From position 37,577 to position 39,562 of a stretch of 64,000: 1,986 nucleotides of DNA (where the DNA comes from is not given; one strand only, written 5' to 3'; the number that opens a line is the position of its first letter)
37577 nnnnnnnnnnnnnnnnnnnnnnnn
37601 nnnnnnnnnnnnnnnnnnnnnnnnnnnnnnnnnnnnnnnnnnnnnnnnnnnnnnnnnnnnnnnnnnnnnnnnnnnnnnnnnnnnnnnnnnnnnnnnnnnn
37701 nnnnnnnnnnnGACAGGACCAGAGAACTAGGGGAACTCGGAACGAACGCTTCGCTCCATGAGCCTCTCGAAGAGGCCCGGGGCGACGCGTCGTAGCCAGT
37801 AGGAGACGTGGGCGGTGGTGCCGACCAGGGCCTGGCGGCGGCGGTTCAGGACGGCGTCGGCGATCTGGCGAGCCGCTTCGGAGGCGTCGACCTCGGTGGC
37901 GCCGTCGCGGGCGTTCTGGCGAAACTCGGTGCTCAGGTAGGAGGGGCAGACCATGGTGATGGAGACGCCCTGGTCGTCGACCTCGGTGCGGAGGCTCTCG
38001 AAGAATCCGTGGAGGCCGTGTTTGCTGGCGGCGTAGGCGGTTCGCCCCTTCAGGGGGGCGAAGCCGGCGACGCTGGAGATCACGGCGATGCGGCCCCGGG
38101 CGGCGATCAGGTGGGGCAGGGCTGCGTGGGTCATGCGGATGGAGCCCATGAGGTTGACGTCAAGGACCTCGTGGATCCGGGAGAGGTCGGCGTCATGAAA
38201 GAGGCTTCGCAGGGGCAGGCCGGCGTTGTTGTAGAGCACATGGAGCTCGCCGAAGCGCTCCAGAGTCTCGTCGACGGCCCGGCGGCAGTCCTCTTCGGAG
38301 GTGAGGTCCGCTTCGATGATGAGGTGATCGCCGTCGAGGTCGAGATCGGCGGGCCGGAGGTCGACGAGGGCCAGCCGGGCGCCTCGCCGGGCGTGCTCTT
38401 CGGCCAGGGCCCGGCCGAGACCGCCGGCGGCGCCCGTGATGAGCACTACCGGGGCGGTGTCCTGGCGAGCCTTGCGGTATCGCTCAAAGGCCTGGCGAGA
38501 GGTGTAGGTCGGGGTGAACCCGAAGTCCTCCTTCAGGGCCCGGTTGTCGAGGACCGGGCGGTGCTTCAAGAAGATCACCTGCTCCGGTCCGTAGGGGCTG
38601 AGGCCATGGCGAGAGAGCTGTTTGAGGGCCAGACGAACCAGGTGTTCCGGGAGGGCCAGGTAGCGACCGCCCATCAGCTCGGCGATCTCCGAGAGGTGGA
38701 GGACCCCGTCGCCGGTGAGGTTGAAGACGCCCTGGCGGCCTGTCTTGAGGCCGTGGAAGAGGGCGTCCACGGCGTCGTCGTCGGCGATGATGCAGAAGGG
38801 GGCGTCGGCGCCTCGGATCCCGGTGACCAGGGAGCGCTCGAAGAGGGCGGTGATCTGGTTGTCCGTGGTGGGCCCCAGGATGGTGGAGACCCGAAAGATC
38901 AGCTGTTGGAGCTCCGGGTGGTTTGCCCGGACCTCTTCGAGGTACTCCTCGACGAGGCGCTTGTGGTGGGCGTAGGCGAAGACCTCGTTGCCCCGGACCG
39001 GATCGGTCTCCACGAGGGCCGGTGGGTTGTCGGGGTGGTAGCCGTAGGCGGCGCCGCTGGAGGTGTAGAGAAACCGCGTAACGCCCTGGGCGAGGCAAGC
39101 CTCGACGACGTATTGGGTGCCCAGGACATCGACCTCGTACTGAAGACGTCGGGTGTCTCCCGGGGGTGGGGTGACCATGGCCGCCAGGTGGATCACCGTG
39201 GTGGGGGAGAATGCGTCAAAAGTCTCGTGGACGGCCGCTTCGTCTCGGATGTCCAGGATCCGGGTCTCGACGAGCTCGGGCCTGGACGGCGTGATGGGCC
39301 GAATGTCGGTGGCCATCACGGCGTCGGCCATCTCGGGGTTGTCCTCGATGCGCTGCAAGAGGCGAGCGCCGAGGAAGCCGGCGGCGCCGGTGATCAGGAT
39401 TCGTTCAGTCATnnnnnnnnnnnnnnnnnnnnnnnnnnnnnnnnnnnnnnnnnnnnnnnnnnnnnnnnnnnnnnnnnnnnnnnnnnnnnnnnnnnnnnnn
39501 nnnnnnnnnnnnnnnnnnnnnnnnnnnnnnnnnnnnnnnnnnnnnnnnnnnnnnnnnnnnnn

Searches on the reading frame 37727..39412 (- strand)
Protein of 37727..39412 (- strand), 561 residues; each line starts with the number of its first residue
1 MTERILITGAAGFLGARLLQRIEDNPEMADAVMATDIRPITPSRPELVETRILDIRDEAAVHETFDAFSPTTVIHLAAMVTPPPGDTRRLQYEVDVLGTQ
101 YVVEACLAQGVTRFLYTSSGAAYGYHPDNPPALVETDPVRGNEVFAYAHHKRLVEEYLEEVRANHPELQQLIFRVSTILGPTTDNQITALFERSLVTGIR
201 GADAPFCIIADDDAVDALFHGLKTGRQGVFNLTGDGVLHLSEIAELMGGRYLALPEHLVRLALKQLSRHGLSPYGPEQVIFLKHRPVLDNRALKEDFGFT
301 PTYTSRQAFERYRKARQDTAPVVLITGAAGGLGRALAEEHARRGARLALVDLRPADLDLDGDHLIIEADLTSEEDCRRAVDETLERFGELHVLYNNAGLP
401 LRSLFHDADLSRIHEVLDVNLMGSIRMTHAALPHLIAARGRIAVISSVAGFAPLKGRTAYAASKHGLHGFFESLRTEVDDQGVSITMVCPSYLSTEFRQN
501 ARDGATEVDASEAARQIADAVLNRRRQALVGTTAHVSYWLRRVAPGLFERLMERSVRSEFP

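Call 17: search_protein_families(library=ncbifam, proteins=[window:37727-39412:-], max_evalue=0.01)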
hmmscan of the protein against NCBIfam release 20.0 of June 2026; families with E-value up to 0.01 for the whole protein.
window:37727-39412:- (561 aa): 238 families (the best 25 are shown)
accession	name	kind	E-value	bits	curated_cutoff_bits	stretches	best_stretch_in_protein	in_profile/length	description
NF004825.0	PRK06181.1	equivalog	2.8e-68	230.1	215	1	321-559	7-266/268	SDR family oxidoreductase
NF004526.0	PRK05872.1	subfamily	1.1e-44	152.8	276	1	321-558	11-267/297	short-chain dehydrogenase/reductase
NF005495.0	PRK07109.1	subfamily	2.5e-41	142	264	1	317-555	5-262/334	SDR family oxidoreductase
NF005878.0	PRK07825.1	subfamily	7.2e-41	140.4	287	1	321-558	10-254/278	short chain dehydrogenase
NF004823.0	PRK06179.1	subfamily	7.7e-40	137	310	1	319-524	4-210/271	oxidoreductase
NF006123.0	PRK08267.1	equivalog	2.8e-38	131.6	261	1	322-556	4-256/261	SDR family oxidoreductase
NF006565.0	PRK09072.1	equivalog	7.1e-35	120.8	238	1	322-554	7-251/265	SDR family oxidoreductase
NF009466.0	PRK12826.1-2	subfamily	7.2e-35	120.6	222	1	321-506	4-200/248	3-oxoacyl-ACP reductase FabG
NF052558.1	MBtsdlDhBudC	equivalog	8.2e-35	120.6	270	1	322-505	5-194/250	meso-2,3-butanediol dehydrogenase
NF004196.0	PRK05650.1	equivalog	1.4e-34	119.5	297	1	323-509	5-200/272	SDR family oxidoreductase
NF005437.0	PRK07024.1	equivalog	2.3e-34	119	266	1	320-557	4-252/259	SDR family oxidoreductase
NF004824.0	PRK06180.1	subfamily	4.6e-34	117.9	298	1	320-500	4-190/279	oxidoreductase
NF005594.0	PRK07326.1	equivalog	5.2e-34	117.8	271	1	321-517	7-212/237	SDR family oxidoreductase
TIGR03971.1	SDR_subfam_1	subfamily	2.7e-33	115.5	300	2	360-505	63-210/271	mycofactocin-coupled SDR family oxidoreductase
NF005067.0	PRK06484.1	equivalog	1.1e-32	113.3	713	1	315-517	4-214/524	short chain dehydrogenase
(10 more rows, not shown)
